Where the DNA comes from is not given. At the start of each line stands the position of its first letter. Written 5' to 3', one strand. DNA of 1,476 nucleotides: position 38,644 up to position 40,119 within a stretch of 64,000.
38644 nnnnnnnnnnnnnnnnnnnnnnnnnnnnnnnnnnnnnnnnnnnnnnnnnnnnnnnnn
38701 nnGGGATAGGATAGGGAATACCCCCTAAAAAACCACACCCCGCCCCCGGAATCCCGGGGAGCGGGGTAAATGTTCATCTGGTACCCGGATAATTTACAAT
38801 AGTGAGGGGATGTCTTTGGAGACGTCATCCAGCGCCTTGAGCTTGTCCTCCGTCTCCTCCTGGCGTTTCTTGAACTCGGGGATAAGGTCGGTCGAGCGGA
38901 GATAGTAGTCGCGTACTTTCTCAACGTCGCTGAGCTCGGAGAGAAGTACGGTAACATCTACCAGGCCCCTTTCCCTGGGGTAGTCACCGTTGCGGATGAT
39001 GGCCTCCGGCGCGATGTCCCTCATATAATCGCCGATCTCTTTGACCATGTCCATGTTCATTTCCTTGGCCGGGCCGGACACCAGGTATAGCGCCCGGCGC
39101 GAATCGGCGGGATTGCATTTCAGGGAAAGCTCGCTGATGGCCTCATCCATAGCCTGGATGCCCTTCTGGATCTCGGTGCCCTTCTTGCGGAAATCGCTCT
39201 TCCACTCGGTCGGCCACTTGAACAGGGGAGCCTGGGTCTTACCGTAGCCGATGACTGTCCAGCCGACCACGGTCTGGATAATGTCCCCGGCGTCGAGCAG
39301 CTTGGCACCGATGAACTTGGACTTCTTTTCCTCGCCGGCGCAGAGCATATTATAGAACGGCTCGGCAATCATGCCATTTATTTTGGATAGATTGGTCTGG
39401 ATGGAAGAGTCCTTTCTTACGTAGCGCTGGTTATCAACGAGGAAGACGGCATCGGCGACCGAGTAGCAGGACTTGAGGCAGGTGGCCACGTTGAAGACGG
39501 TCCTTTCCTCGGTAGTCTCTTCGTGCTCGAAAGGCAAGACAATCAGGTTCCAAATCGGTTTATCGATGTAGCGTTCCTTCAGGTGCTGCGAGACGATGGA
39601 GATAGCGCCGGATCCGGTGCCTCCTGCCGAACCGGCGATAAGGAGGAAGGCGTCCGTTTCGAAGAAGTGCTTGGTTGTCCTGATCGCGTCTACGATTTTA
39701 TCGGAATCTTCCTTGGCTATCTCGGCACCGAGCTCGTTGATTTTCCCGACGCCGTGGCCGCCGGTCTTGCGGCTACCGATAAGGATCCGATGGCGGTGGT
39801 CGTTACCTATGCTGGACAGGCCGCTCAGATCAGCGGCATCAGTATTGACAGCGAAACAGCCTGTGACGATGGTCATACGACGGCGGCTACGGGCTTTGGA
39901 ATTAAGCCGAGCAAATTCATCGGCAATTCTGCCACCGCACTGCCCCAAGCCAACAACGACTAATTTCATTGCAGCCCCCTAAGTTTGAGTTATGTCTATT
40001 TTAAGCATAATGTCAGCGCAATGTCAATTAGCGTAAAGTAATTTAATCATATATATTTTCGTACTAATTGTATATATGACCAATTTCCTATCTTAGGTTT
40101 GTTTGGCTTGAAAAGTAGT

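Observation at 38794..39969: Hybrid tubulin/FtsZ motif set in the two paralogs (GQCGG T1 loop, GGTGSG signature)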

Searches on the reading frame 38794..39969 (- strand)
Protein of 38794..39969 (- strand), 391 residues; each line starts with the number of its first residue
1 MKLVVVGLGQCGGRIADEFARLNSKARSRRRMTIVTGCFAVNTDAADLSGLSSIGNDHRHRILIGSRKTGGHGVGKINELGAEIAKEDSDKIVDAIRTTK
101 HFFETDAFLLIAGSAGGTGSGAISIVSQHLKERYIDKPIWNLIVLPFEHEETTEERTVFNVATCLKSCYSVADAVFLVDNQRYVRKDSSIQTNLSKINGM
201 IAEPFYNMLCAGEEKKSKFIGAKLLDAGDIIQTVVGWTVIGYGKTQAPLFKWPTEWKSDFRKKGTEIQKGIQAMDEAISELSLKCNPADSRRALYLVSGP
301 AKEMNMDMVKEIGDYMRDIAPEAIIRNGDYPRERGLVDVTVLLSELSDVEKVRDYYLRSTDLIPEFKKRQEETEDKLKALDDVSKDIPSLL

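Call 3: search_protein_families(library=pfam, proteins=[window:38794-39969:-], max_evalue=0.1)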
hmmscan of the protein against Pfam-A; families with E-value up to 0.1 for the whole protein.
window:38794-39969:- (391 aa): 2 families
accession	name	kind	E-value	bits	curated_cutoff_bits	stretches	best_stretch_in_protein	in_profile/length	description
PF00091.31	Tubulin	-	1.9e-31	110.3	33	1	3-182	2-184/190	Tubulin/FtsZ family, GTPase domain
PF21011.2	CetZ_C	-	8.7e-16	58.3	21.6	1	188-355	2-174/180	Tubulin-like CetZ, C-terminal domain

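Call 4: search_protein_families(library=ncbifam, proteins=[window:38794-39969:-], max_evalue=0.1)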
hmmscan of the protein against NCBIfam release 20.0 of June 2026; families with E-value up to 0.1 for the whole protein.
window:38794-39969:- (391 aa): 1 family
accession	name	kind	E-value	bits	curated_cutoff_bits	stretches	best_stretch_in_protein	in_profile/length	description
TIGR00065.1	ftsZ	equivalog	8.4e-16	58.2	295.2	1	2-201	19-195/353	cell division protein FtsZ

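Call 11: find_homologous_proteins(query=window:38794-39969:-, max_evalue=0.00001)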
Query window:38794-39969:- (391 aa): 6391 proteins with E <= 0.00001 among 8000 candidates; the best 120 are listed.
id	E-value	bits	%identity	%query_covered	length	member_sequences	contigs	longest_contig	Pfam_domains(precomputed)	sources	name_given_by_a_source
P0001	2.6e-247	838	94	100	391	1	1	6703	PF21011.3,PF00091.32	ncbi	-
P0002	5.2e-247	837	94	100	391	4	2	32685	PF21011.3,PF00091.32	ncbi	-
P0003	1.3e-246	836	93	100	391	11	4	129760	PF21011.3,PF00091.32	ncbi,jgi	-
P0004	6.2e-245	830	93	100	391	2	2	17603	PF21011.3,PF00091.32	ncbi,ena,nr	ncbi:MAG: cell division protein FtsZ [Dehalococcoidales bacterium]|nr:cell division protein FtsZ [De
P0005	3.1e-244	828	92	100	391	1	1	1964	PF21011.3,PF00091.32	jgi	-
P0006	5.8e-244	827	95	100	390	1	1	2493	PF21011.3,PF00091.32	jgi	jgi:cell division GTPase FtsZ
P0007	1.1e-242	823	92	100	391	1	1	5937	PF21011.3,PF00091.32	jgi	-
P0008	1.2e-242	823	93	100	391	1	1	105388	PF21011.3,PF00091.32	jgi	jgi:cell division GTPase FtsZ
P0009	1.2e-242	823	94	100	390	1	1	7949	PF21011.3,PF00091.32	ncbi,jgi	-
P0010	3.7e-242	821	93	100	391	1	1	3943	PF21011.3,PF00091.32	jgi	jgi:cell division GTPase FtsZ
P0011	4.8e-242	821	94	100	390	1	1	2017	PF21011.3,PF00091.32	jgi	jgi:cell division GTPase FtsZ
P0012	5.1e-242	821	93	100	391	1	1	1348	PF21011.3,PF00091.32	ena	-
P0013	5.6e-242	820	93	100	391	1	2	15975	PF21011.3,PF00091.32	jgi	jgi:cell division GTPase FtsZ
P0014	7.0e-242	820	93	100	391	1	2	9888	PF21011.3,PF00091.32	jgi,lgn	jgi:cell division GTPase FtsZ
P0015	1.1e-241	819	93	100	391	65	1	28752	PF21011.3,PF00091.32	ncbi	-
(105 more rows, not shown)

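Call 12: search_solved_structures(query=window:38794-39969:-, max_evalue=0.001, show_alignments=2)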
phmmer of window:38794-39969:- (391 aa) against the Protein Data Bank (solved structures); distinct sequences matched with E-value up to 0.001: 63 (the best 60 are shown).
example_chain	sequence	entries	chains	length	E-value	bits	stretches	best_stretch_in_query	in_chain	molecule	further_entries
4b46_A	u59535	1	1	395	3.6e-43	151.3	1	1-243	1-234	CELL DIVISION PROTEIN FTSZ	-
4b45_A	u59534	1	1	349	1.7e-26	96.5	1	1-367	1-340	CELL DIVISION PROTEIN FTSZ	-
3zid_A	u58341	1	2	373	1.5e-14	57.1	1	3-230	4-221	TUBULIN/FTSZ, GTPASE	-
2r6r_1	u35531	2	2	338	4.5e-10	42.4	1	38-181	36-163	Cell division protein ftsZ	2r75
9v7v_A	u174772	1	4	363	2.7e-08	36.5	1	29-185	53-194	Cell division protein FtsZ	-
7ojc_A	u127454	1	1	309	2e-06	30.4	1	39-183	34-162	Cell division protein FtsZ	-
4m8i_A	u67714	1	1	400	4e-06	29.4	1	39-183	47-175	Cell division protein FtsZ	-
22hq_A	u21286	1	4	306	4.8e-06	29.1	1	60-185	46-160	Cell division protein FtsZ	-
22hr_A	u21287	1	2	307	4.8e-06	29.1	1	60-185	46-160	Cell division protein FtsZ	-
6yd1_A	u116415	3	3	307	6.1e-06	28.8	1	39-183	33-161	Cell division protein FtsZ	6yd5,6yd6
6rvm_A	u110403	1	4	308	6.1e-06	28.8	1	39-183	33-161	Cell division protein FtsZ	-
3vo9_A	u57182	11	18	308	6.1e-06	28.8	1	39-183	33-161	Cell division protein FtsZ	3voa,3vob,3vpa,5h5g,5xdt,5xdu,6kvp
6rvn_A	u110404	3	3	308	6.2e-06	28.8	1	39-183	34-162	Cell division protein FtsZ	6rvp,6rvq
7ojz_A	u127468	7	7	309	6.2e-06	28.8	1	39-183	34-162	Cell division protein FtsZ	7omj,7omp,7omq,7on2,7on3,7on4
3wgj_A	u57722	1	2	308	6.2e-06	28.8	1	39-183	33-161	Cell division protein FtsZ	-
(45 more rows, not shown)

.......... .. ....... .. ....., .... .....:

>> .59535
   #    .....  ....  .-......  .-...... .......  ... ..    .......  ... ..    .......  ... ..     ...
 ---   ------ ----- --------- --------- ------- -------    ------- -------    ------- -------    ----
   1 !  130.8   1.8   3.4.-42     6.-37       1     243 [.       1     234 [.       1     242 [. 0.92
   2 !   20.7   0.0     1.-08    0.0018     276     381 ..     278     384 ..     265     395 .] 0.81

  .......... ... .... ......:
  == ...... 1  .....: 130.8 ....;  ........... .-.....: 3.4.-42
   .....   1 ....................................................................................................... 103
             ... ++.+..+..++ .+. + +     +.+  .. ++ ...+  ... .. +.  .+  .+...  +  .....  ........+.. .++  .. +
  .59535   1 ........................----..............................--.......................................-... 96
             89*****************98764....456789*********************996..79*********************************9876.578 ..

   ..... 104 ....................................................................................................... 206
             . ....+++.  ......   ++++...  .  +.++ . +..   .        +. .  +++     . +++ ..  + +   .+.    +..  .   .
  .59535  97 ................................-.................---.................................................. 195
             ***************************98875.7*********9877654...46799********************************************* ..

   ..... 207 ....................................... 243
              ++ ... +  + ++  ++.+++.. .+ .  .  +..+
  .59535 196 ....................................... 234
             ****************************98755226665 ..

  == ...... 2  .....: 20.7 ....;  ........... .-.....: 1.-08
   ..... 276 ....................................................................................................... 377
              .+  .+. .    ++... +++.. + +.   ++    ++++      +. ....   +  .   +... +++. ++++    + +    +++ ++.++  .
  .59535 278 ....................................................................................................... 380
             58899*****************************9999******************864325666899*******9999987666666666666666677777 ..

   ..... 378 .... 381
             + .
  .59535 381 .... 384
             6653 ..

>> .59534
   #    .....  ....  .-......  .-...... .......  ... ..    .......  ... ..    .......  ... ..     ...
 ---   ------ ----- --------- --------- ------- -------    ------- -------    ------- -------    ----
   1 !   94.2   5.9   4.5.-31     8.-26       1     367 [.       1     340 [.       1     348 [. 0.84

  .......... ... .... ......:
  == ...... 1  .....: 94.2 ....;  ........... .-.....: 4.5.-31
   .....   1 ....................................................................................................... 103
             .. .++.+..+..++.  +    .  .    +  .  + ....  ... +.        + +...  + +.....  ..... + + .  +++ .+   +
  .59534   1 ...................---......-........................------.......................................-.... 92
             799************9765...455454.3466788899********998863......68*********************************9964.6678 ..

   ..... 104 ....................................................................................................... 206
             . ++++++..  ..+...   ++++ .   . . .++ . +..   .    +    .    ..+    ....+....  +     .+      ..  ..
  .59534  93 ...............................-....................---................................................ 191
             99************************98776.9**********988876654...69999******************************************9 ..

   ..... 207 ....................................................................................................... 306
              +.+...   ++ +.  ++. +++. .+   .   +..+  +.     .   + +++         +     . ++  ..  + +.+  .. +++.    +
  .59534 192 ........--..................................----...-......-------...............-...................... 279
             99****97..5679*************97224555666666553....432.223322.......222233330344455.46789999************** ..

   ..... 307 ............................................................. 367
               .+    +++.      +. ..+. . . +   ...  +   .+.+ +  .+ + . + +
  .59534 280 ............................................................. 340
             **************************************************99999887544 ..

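Call 19: find_related_loci(query=window:38794-39969:-, collection=genome_contigs, flank=10000)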
Query window:38794-39969:- (391 aa) in genome_contigs; peptide patterns used: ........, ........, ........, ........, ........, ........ (x = any residue, [..] = any of these).
176 stretches matched a pattern; 92 encode a relative of the query (tblastn E <= 1e-3); the best 80 are kept; 80 distinct loci.
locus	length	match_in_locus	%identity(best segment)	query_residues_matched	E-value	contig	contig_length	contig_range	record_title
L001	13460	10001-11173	95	1-391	0e+0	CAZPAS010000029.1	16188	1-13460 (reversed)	MAG TPA_asm: uncultured Dehalococcoidaceae bacterium isolate SRP214966_co2_178 genome assembly, contig: NODE_5496_length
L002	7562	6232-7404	94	1-391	0e+0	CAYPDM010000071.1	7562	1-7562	MAG TPA_asm: uncultured Dehalococcoidaceae bacterium isolate binchicken_co89_632 genome assembly, contig: NODE_20396_len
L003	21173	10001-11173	94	1-391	0e+0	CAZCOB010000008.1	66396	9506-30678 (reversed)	MAG TPA_asm: uncultured Dehalococcoidaceae bacterium isolate binchicken_co100_344 genome assembly, contig: NODE_561_leng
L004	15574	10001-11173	95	1-391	0e+0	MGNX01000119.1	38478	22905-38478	MAG: Chloroflexi bacterium RBG_16_60_22 RBG_16_scaffold_9656, whole genome shotgun sequence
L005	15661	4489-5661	94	1-391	0e+0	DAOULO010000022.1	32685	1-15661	MAG TPA_asm: Dehalococcoidales bacterium isolate W31_45 k127_561483, whole genome shotgun sequence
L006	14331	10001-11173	94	1-391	0e+0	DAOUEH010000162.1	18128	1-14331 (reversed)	MAG TPA_asm: Dehalococcoidales bacterium isolate N5_259 k139_431889, whole genome shotgun sequence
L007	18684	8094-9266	93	1-391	0e+0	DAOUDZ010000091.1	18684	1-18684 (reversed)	MAG TPA_asm: Dehalococcoidales bacterium isolate N2_89 k133_1909158, whole genome shotgun sequence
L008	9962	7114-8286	93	1-391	0e+0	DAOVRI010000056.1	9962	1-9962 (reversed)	MAG TPA_asm: Dehalococcoidales bacterium isolate CSMAG_1597 CSMAG_1597_k141_659307_length_9962_cov_57.6483, whole genome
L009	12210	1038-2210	92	1-391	0e+0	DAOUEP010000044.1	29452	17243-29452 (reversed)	MAG TPA_asm: Dehalococcoidales bacterium isolate N6_293 k139_1891291, whole genome shotgun sequence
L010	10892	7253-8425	91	1-391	0e+0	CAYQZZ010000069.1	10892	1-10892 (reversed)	MAG TPA_asm: uncultured Dehalococcoidaceae bacterium isolate binchicken_co103_286 genome assembly, contig: NODE_6754_len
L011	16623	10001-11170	92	1-391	0e+0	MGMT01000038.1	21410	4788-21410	MAG: Chloroflexi bacterium RBG_13_51_52 RBG_13_scaffold_1913, whole genome shotgun sequence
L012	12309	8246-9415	92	1-391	0e+0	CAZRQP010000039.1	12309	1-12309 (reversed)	MAG TPA_asm: uncultured Dehalococcoidaceae bacterium isolate binchicken_co116_378 genome assembly, contig: NODE_5570_len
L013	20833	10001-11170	91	1-391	0e+0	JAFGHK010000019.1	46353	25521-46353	MAG: Dehalococcoidales bacterium isolate Zod_Metabat.1454 k87_1927368, whole genome shotgun sequence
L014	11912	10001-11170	91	1-391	0e+0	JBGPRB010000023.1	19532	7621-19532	MAG: Dehalococcoidia bacterium isolate OBJ1_062018_150_19 k141_499869_length_19532_cov_10.0334, whole genome shotgun seq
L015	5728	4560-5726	91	1-390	0e+0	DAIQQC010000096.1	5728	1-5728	MAG TPA_asm: Dehalococcoidales bacterium isolate CTOTU25594 NODE_9352_length_5728_cov_7.818086, whole genome shotgun seq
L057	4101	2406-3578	72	1-391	0e+0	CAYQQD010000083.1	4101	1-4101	MAG TPA_asm: uncultured Dehalococcoidales bacterium isolate binchicken_co10_181 genome assembly, contig: NODE_28062_leng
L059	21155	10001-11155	72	1-386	0e+0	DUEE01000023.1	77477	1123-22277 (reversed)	MAG TPA_asm: Dehalococcoidia bacterium isolate A509 Contig23, whole genome shotgun sequence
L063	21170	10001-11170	68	1-391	8e-174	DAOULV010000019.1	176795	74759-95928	MAG TPA_asm: Dehalococcoidales bacterium isolate W31_56 k127_78174, whole genome shotgun sequence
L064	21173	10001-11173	63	1-391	7e-164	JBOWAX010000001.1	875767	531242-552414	MAG: Dehalogenimonas sp. isolate TCA1 NODE_3_length_875767_cov_129.190603, whole genome shotgun sequence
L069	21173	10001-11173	56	1-390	8e-145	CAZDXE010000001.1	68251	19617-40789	MAG TPA_asm: uncultured Dehalococcoidales bacterium isolate SRP178699_co3_254 genome assembly, contig: NODE_25_length_68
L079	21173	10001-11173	53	1-390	2e-138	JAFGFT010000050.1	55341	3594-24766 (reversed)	MAG: Dehalococcoidia bacterium isolate Zod_Metabat.1332 k87_7742863, whole genome shotgun sequence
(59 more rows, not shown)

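Call 27: search_protein_representatives(protein=window:38794-39969:-)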
Query: 391 residues. Proteins with E-value up to 0.001 (for the whole library): 1000; up to 1e-10: 286; up to 1e-30: 75. The best 150 are listed.
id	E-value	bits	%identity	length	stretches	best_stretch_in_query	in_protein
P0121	5.5e-148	509.4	56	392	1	1-390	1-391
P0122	4.9e-138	476.7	56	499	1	1-387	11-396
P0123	3.8e-133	460.6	86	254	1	1-237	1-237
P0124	2.6e-121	421.6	58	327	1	82-391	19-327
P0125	2.4e-112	392.1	50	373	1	1-388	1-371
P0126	2.2e-109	382.4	51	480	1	1-379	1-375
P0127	1.5e-105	369.8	49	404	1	2-368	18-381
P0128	1.5e-103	363.2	47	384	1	2-370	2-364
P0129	1.8e-98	346.5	58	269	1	130-389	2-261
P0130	3.6e-93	329.0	45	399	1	2-363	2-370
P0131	9.9e-92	324.3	41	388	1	1-391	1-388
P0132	2.2e-91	323.1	73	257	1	1-201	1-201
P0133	8.4e-90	318.0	46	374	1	1-356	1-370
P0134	3.6e-86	306.0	44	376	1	24-390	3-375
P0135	6.9e-86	305.1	41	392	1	1-390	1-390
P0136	7.5e-85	301.7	40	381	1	1-390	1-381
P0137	1.8e-80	287.3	41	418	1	1-391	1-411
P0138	2.1e-80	287.1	42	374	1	1-373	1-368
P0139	3.2e-78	279.8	40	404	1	1-390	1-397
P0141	1.3e-73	264.7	43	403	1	1-391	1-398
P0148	3.1e-57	210.8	35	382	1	1-391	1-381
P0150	2.4e-55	204.6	38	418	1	1-383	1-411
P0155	6.7e-46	173.5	38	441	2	1-233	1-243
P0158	6.6e-45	170.2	35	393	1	1-387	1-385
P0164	1.9e-43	165.4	39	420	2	1-243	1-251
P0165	9.0e-43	163.2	35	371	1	1-372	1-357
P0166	4.0e-41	157.8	32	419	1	1-389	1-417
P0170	4.1e-39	151.2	35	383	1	1-374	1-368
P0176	4.5e-36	141.1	34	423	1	33-350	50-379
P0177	6.9e-36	140.5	31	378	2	1-238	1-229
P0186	1.6e-33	132.7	29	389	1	1-390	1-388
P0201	9.2e-30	120.4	29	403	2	1-241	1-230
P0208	2.0e-28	116.0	37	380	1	1-247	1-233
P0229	2.6e-24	102.5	28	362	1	1-382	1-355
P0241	1.2e-22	97.0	30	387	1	1-391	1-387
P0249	1.3e-21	93.6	28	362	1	1-375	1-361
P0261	6.3e-21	91.3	31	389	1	1-380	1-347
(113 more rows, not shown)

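Call 29: list_cluster_members(proteins=[P0121, P0125, P0126, P0128, P0130, P0131, P0135, P0136, P0137, P0139])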
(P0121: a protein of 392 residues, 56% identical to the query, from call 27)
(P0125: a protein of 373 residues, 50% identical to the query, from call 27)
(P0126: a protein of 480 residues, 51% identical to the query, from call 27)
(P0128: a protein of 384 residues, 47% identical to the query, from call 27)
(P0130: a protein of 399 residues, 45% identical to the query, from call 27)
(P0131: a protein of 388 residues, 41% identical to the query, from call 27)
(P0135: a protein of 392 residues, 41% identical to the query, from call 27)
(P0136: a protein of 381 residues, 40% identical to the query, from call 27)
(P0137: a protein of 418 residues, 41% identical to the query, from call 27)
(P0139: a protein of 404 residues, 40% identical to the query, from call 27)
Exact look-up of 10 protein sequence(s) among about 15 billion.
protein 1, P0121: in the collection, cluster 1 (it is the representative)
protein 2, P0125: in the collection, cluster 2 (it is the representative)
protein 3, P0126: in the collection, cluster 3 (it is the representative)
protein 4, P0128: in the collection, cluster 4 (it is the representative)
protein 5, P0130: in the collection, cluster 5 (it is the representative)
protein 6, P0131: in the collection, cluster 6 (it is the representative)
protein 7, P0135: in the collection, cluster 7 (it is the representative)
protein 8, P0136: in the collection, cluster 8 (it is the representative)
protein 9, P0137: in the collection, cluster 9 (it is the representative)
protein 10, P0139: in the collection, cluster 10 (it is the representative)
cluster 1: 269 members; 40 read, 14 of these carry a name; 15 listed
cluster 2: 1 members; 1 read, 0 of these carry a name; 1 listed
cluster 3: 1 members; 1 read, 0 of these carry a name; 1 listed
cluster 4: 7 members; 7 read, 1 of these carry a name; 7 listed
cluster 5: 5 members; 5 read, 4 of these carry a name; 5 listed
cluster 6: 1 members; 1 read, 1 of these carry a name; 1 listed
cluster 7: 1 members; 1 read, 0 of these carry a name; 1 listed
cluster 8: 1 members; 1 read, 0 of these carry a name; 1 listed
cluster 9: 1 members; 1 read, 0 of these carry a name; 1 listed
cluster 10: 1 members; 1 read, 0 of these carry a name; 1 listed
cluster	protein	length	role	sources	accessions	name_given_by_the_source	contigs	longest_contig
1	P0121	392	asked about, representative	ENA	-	-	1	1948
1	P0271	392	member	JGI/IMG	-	cell division GTPase FtsZ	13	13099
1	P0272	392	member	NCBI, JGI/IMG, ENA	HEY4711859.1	MAG TPA: tubulin/FtsZ family protein [Dehalococcoidia bacterium]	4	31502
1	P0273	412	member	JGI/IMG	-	cell division GTPase FtsZ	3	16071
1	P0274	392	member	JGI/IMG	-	cell division GTPase FtsZ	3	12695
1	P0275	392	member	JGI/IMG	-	cell division GTPase FtsZ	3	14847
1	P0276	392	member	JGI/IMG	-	cell division GTPase FtsZ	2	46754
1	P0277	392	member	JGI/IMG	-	cell division GTPase FtsZ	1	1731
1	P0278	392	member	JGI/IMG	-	cell division GTPase FtsZ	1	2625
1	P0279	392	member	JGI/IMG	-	cell division GTPase FtsZ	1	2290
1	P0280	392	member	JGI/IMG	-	cell division GTPase FtsZ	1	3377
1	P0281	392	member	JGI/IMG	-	cell division GTPase FtsZ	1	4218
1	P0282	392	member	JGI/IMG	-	cell division GTPase FtsZ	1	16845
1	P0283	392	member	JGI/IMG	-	cell division GTPase FtsZ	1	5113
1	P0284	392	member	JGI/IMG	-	cell division GTPase FtsZ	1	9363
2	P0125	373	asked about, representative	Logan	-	-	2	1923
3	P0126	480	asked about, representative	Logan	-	-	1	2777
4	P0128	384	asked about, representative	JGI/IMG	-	-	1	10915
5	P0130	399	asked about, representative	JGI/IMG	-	cell division GTPase FtsZ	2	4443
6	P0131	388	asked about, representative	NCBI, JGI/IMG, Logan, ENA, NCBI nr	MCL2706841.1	MAG: cell division protein FtsZ [Dehalococcoidia bacterium] | cell division protein FtsZ [Dehalococcoidia bacterium]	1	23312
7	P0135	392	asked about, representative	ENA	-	-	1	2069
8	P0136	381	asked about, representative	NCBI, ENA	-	-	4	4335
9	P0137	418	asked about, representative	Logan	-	-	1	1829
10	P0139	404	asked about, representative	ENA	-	-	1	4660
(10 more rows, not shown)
